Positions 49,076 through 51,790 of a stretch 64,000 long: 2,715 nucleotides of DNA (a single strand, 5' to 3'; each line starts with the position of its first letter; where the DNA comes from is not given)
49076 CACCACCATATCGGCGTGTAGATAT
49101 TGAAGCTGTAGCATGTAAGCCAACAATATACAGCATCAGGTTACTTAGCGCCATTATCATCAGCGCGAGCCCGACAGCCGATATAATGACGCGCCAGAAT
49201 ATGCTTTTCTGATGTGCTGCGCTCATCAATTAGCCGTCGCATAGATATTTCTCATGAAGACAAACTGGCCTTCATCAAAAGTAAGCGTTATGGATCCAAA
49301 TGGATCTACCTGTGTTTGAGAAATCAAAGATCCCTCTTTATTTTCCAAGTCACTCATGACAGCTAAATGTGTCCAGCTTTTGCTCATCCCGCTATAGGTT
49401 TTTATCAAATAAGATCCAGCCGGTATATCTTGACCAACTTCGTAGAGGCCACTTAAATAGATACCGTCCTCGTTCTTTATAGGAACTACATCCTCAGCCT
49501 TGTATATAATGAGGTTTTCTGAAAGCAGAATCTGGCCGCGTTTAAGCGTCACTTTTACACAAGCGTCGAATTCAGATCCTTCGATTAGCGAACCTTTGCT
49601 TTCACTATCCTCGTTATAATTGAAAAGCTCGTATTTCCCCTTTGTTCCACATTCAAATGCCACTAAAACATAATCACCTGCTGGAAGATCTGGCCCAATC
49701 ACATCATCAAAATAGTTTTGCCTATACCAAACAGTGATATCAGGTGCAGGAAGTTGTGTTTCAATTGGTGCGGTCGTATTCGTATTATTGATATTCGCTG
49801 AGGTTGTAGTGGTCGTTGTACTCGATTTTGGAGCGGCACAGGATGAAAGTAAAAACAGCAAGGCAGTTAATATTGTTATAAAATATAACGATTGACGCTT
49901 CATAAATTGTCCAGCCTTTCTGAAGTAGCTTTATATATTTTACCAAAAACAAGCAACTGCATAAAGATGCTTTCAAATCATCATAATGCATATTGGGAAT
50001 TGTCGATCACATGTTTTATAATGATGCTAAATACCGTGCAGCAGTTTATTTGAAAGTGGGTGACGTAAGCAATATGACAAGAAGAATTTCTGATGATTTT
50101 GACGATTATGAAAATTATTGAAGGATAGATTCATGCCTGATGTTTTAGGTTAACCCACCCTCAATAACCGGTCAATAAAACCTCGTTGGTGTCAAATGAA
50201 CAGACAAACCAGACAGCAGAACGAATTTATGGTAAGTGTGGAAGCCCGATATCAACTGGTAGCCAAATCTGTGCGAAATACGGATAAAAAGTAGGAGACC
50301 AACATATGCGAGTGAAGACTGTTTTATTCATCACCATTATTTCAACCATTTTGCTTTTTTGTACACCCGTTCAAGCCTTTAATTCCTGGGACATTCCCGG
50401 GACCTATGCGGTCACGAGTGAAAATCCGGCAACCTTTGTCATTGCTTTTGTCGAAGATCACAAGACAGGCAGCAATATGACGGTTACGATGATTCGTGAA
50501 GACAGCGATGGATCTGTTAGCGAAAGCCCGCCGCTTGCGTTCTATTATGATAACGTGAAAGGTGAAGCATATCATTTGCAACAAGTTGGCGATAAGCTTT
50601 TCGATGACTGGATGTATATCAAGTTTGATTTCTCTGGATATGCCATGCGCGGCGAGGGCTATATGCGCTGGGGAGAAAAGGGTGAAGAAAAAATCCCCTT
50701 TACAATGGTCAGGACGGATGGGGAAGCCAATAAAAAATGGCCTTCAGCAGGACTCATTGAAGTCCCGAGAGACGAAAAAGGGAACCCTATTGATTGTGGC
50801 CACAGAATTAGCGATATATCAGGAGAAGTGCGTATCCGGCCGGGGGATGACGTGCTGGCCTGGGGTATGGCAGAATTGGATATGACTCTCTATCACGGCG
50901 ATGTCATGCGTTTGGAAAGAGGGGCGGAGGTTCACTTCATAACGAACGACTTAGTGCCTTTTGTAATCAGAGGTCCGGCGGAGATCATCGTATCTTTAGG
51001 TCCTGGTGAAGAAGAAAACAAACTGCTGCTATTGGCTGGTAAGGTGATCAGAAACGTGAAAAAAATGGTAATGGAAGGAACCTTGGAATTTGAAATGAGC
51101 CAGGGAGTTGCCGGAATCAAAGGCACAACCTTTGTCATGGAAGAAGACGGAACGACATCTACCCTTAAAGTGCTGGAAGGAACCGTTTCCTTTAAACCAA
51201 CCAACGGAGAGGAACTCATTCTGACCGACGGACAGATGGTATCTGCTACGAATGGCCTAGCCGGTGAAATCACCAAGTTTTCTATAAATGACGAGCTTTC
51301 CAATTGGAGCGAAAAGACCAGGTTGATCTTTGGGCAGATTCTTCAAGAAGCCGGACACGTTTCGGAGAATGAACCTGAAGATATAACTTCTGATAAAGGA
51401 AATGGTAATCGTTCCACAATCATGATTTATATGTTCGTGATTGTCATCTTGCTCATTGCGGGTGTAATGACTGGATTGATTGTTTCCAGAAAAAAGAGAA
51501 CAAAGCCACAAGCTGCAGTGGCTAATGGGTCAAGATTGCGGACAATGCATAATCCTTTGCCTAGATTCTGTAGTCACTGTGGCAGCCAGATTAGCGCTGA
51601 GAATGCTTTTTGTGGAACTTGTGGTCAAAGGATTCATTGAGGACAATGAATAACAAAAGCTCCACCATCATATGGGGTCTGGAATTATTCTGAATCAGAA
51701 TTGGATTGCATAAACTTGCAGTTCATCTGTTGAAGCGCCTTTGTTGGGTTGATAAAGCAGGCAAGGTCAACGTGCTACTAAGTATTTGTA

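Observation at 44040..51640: AT-rich island encodes a seven-protein envelope module (zinc ribbons, lipoproteins, FecR ectodomain, PDG repeats) with no recognisable enzyme or known system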

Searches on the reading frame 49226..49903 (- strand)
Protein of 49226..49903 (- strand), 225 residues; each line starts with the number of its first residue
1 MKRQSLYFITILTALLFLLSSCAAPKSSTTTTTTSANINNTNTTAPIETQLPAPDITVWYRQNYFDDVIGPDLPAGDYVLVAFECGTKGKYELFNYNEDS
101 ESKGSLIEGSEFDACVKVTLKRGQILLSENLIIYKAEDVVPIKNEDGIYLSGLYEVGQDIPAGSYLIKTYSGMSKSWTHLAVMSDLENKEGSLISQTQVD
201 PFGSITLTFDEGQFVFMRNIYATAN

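Call 3: search_protein_families(library=pfam, proteins=[window:49226-49903:-], max_evalue=0.1)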
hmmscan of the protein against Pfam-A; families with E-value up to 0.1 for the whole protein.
window:49226-49903:- (225 aa): 0 families

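Call 6: search_protein_families(library=ncbifam, proteins=[window:49226-49903:-], max_evalue=0.1)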
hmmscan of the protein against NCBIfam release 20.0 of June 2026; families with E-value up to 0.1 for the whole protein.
window:49226-49903:- (225 aa): 3 families
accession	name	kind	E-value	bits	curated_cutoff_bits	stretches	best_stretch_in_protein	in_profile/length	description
NF041193.1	lipo_SP0191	subfamily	0.053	13.5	75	1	8-40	4-38/190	SP0191 family lipoprotein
NF052321.1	LP_Lmo2079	subfamily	0.065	12.5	150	1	5-44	4-44/354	Lmo2079 family surface lipoprotein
NF053833.1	Rv1352_Rv1906c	domain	0.095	13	25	0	151-195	4-46/76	Rv1352/Rv1906c domain-containing protein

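Call 22: search_protein_families(library=padloc, proteins=[window:49226-49903:-], max_evalue=0.1)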
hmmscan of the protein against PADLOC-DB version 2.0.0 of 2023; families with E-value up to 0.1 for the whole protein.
window:49226-49903:- (225 aa): 0 families

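Call 23: search_protein_families(library=phrogs, proteins=[window:49226-49903:-], max_evalue=0.1)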
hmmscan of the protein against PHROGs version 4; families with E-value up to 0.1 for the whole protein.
window:49226-49903:- (225 aa): 2 families
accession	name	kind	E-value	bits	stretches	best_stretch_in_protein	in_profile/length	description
phrog_23726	-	unknown function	9.7e-12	45.6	2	144-222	145-216/220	-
phrog_14498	-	unknown function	0.00043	21.6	0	151-179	27-55/103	-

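Call 32: search_dna_similar(query=window:49226-49903:-, collection=phages, mode=protein, max_evalue=0.001, max_rows=15)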
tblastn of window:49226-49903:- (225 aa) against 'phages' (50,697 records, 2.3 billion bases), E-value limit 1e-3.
No match.

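Call 83: find_related_loci(query=window:49226-49903:-, collection=viral_contigs, flank=6000)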
Query window:49226-49903:- (225 aa) in viral_contigs; peptide patterns used: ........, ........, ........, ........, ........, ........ (x = any residue, [..] = any of these).
65 stretches matched a pattern, but none encodes a relative of the query by tblastn (E <= 1e-3).

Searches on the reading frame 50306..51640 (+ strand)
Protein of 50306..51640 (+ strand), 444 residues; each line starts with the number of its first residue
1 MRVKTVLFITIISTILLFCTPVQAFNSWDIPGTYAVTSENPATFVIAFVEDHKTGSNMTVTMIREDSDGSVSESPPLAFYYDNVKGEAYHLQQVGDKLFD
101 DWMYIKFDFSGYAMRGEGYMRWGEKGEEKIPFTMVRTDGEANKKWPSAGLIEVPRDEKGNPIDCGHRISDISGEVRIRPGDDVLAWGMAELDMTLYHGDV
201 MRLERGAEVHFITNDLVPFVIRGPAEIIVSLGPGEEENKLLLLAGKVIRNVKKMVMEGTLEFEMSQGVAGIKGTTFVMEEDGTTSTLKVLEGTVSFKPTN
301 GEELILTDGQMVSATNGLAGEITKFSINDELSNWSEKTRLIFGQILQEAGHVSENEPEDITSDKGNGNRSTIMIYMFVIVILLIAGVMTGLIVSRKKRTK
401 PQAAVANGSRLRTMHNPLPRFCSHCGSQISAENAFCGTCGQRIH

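Call 3: search_protein_families(library=pfam, proteins=[window:50306-51640:+], max_evalue=0.1)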
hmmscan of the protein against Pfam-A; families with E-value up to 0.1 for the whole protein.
window:50306-51640:+ (444 aa): 9 families
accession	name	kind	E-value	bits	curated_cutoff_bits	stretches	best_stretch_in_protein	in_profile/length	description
PF13240.11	Zn_Ribbon_1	-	8e-06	25.9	25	1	421-441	1-21/23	zinc-ribbon domain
PF04773.18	FecR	-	6.5e-05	23.7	24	1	232-294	35-96/97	FecR protein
PF12773.13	DZR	-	0.00013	22.5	27.3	1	422-441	1-20/45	Double zinc ribbon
PF13248.11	Zn_ribbon_3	-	0.0038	17.1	27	1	422-443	5-26/26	zinc-ribbon domain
PF17032.10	Zn_ribbon_15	-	0.0082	17.4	28.9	1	419-440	52-73/73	zinc-ribbon family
PF05899.18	Cupin_3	-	0.019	15.1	23.5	0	266-320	9-62/74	EutQ-like cupin domain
PF18912.6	DZR_2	-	0.023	15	27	1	418-443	6-31/56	Double zinc ribbon domain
PF00130.28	C1_1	-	0.041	14.2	26.5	1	418-444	10-39/53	Phorbol esters/diacylglycerol binding domain (C1 domain)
PF01155.25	HypA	-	0.045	14.2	28.9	1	404-442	55-95/112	Hydrogenase/urease nickel incorporation, metallochaperone, hypA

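Call 6: search_protein_families(library=ncbifam, proteins=[window:50306-51640:+], max_evalue=0.1)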
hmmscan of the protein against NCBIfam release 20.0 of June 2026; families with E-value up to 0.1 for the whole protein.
window:50306-51640:+ (444 aa): 4 families
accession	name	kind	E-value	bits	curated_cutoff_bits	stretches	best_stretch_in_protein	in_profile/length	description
NF033165.1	lipo_LipL45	exception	1.5e-06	27.5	350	1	234-298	110-175/391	lipoprotein LipL45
NF047849.1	Lsa33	exception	0.015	14.5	420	1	236-297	103-165/310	surface adhesin Lsa33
NF004112.0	PRK05601.1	equivalog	0.02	13.8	550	0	336-373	259-298/407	DNA polymerase III subunit epsilon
NF006283.1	PRK08455.1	equivalog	0.097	12.3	187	0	357-405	6-54/182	flagellar basal body-associated protein FliL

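Call 22: search_protein_families(library=padloc, proteins=[window:50306-51640:+], max_evalue=0.1)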
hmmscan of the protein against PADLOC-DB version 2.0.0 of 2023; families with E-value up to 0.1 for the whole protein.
window:50306-51640:+ (444 aa): 0 families

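Call 23: search_protein_families(library=phrogs, proteins=[window:50306-51640:+], max_evalue=0.1)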
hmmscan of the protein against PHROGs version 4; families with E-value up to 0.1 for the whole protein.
window:50306-51640:+ (444 aa): 5 families
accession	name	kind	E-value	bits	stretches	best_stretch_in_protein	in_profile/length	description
phrog_16989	-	moron, auxiliary metabolic gene and host takeover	0.004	18.2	1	420-441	7-28/122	membrane protein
phrog_26942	-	unknown function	0.012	17.1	1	375-414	3-42/127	-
phrog_2546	-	unknown function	0.049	14.9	1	421-443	2-24/180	-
phrog_9700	-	unknown function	0.056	13.3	1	421-443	8-30/483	-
phrog_24682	-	unknown function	0.066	14.3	0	7-112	61-159/194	-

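Call 35: find_related_loci(query=window:50306-51640:+, collection=viral_contigs, flank=10000)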
Query window:50306-51640:+ (444 aa) in viral_contigs; peptide patterns used: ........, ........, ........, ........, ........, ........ (x = any residue, [..] = any of these).
3 stretches matched a pattern, but none encodes a relative of the query by tblastn (E <= 1e-3).

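Call 39: search_solved_structures(query=window:50306-51640:+, max_evalue=1)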
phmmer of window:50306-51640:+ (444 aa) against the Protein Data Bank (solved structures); distinct sequences matched with E-value up to 1: 10.
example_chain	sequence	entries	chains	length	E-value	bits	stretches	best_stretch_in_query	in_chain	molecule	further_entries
2mcn_A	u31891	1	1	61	0.047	15.6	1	237-279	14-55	CD2-associated protein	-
2j6f_A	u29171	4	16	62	0.047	15.5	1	237-279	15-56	CD2-ASSOCIATED PROTEIN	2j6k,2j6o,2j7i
2krm_A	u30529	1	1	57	0.06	15.2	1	237-278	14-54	CD2-associated protein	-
4wci_A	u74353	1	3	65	0.071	15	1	237-278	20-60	CD2-associated protein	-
3ugd_A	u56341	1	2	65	0.26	13.1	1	408-444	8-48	Protein kinase C delta type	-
4fkd_A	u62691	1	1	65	0.33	12.8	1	407-444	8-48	Protein kinase C theta type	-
3uey_A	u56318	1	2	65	0.46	12.3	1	407-444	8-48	Protein kinase C delta type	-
3uej_A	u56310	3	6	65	0.51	12.1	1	407-444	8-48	Protein kinase C delta type | Proteine kinase C delta type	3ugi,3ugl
3uff_A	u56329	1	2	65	0.6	11.9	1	407-444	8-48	Protein kinase C delta type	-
2enz_A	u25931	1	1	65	0.94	11.3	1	410-444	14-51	Protein kinase C theta type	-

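Call 44: find_homologous_proteins(query=window:50306-51640:+)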
Query window:50306-51640:+ (444 aa): 46 proteins with E <= 0.001 among 6135 candidates.
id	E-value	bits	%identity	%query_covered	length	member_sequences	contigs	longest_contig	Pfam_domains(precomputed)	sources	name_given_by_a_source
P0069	0.0e+0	1015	100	100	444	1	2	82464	PF13240.12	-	-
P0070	1.1e-216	738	73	100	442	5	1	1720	PF04773.19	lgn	-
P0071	8.1e-146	504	66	78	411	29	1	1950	PF04773.19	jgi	jgi:hypothetical protein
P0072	1.3e-145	503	64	85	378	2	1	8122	PF04773.19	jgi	jgi:hypothetical protein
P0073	2.0e-145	503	65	80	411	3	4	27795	PF04773.19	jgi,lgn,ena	jgi:hypothetical protein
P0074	1.9e-141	490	66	78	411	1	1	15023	PF04773.19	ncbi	-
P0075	2.2e-135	470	56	89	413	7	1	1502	PF04773.19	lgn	-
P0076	5.3e-131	455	56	89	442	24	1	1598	PF04773.19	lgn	-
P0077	1.0e-129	451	56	88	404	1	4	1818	-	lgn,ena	-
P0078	7.1e-63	231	50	55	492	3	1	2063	PF04773.19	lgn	-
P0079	1.5e-60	223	50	56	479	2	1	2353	PF04773.19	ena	-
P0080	2.9e-47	179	37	66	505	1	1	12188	PF13240.12,PF04773.19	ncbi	-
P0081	3.4e-47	179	41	56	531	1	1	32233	PF04773.19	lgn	-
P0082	2.9e-45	173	49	42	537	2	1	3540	PF04773.19,PF07833.17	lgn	-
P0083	1.6e-43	167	35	66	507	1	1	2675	PF04773.19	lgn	-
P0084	1.2e-41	161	38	61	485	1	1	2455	PF13240.12,PF04773.19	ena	-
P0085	1.0e-36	145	40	52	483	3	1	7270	PF04773.19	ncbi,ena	-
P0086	2.5e-31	127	40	39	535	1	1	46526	PF13240.12,PF04773.19,PF13248.12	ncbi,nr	ncbi:MAG: FecR domain-containing protein [Anaerolineaceae bacterium]|nr:FecR domain-containing prote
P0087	2.7e-31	127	44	39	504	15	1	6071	PF04773.19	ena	-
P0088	1.8e-29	121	39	41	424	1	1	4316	PF04773.19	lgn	-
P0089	5.1e-28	116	35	55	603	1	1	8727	PF13431.13,PF04773.19,PF13414.13,PF00515.35,PF13432.13,PF13428.13,PF13181.13,PF07719.24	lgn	-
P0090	5.2e-28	116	41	38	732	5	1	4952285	PF04773.19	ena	-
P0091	1.0e-27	115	36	45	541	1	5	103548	PF04773.19,PF07833.17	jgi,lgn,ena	-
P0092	1.0e-27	115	36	45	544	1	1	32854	PF04773.19,PF07833.17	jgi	jgi:hypothetical protein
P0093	8.5e-27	112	38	43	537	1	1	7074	PF04773.19,PF07833.17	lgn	-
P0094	4.0e-26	110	39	39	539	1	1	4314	PF04773.19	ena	-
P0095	6.5e-26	109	37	50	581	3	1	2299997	PF02493.27,PF04773.19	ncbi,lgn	-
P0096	8.7e-26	109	34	61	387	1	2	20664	PF04773.19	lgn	-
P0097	1.2e-25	108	41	40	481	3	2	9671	PF04773.19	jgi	jgi:hypothetical protein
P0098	2.6e-25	107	41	39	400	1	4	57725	PF04773.19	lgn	-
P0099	3.0e-25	107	33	54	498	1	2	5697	PF04773.19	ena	-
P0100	6.0e-25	106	39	40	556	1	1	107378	PF13431.13,PF23914.2,PF04773.19,PF13414.13,PF13428.13,PF14559.13,PF13371.13,PF00515.35,PF13424.13,PF13432.13,PF13181.13,PF07719.24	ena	-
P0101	2.2e-24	104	33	54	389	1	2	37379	PF04773.19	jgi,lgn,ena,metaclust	metaclust:\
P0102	2.2e-24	104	35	55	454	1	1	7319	PF04773.19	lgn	-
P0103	2.3e-24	104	31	63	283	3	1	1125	PF13240.12,PF04773.19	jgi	jgi:hypothetical protein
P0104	1.5e-23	101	39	41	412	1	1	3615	PF04773.19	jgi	jgi:hypothetical protein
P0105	1.7e-23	101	36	40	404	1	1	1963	PF04773.19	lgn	-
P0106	8.8e-23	99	39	40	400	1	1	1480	PF04773.19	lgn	-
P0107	1.4e-22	98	39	40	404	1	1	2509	PF04773.19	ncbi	-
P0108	4.8e-22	96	39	39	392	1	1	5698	PF04773.19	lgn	-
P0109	5.4e-22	96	37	42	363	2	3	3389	PF04773.19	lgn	-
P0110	4.6e-21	93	30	63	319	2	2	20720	PF04773.19,PF13248.12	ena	-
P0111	8.2e-20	89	37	38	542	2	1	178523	PF04773.19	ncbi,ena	-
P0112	2.5e-19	87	35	42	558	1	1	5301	PF04773.19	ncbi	-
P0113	2.6e-19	87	35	42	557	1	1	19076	PF04773.19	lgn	-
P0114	1.1e-16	79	32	41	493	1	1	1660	PF04773.19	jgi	jgi:hypothetical protein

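Call 45: find_encoding_contigs(protein=P0073, flank=10000, max_places=4)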
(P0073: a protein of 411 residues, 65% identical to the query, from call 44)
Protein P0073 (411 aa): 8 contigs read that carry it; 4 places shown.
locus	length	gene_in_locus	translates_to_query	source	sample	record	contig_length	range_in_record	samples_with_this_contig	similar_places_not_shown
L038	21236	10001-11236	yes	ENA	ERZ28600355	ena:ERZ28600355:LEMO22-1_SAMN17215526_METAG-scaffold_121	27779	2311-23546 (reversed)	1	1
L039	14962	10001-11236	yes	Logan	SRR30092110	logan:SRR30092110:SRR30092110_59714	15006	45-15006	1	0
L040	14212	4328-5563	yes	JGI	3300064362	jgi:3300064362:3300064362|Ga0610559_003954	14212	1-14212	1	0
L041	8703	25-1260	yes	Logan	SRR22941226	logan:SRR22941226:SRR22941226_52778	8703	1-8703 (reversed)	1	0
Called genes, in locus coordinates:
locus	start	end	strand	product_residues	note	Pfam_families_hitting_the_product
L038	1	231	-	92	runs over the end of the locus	PF17253:DUF5320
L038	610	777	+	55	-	PF20038:HTH_59 (weak)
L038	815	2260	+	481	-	PF00196:GerE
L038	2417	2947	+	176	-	-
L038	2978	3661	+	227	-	PF13240:Zn_Ribbon_1 (weak)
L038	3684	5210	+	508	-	PF04773:FecR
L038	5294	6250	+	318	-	PF13240:Zn_Ribbon_1 (weak)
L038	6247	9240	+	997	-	-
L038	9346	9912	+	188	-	PF13240:Zn_Ribbon_1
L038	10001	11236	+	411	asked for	PF04773:FecR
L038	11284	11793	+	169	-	-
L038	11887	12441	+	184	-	-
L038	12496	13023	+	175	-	-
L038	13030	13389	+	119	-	-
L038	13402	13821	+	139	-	-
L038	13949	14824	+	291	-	PF12762:DDE_Tnp_IS1595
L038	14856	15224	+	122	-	-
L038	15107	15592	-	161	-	-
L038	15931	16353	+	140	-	PF08281:Sigma70_r4_2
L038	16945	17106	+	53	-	-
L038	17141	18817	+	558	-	PF00239:Resolvase, PF07508:Recombinase, PF13408:Zn_ribbon_recom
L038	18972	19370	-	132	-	PF01451:LMWPc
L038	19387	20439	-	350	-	PF13593:SBF_like, PF01758:SBF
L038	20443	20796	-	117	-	PF13192:Thioredoxin_3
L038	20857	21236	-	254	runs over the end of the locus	PF12838:Fer4_7 (faint), PF13237:Fer4_10 (weak), PF13187:Fer4_9 (weak), PF10865:DUF2703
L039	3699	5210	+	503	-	PF04773:FecR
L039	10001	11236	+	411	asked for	PF04773:FecR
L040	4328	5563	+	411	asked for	PF04773:FecR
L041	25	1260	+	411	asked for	PF04773:FecR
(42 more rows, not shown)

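Call 46: find_encoding_contigs(protein=P0074, flank=10000, max_places=2)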
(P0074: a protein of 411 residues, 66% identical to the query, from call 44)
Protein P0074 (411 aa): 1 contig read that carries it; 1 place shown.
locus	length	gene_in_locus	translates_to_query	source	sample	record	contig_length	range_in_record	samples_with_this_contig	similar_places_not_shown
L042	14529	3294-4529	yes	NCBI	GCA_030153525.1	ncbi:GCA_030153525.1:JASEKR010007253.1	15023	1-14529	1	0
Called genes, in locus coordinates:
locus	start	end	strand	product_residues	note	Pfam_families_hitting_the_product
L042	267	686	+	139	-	-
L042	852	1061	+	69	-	PF12728:HTH_17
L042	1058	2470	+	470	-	PF00196:GerE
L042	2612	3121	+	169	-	-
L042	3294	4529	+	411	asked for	PF04773:FecR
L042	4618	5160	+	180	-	PF16729:DUF5067, PF11611:DUF4352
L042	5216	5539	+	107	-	-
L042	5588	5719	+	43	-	-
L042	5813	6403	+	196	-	-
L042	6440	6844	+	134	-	-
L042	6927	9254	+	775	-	PF13240:Zn_Ribbon_1 (weak)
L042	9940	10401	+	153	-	PF04545:Sigma70_r4 (faint), PF08281:Sigma70_r4_2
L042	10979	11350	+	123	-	PF02452:PemK_toxin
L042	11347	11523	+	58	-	-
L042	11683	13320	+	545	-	PF00239:Resolvase, PF07508:Recombinase, PF13408:Zn_ribbon_recom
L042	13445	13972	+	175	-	PF05598:DUF772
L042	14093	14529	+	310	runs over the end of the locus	?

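Call 66: find_encoding_contigs(protein=P0069, flank=10000, max_places=4)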
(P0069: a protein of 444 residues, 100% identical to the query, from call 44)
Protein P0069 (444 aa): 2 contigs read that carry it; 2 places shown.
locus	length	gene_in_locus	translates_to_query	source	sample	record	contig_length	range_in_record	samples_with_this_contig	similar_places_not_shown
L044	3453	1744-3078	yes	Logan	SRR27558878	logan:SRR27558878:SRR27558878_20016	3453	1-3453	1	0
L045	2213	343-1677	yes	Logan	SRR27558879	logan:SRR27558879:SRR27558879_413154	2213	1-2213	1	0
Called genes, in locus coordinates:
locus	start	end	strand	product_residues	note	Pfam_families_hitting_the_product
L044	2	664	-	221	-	?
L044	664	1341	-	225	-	-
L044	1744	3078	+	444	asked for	PF13240:Zn_Ribbon_1 (weak)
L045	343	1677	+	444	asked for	PF13240:Zn_Ribbon_1 (weak)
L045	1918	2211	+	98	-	?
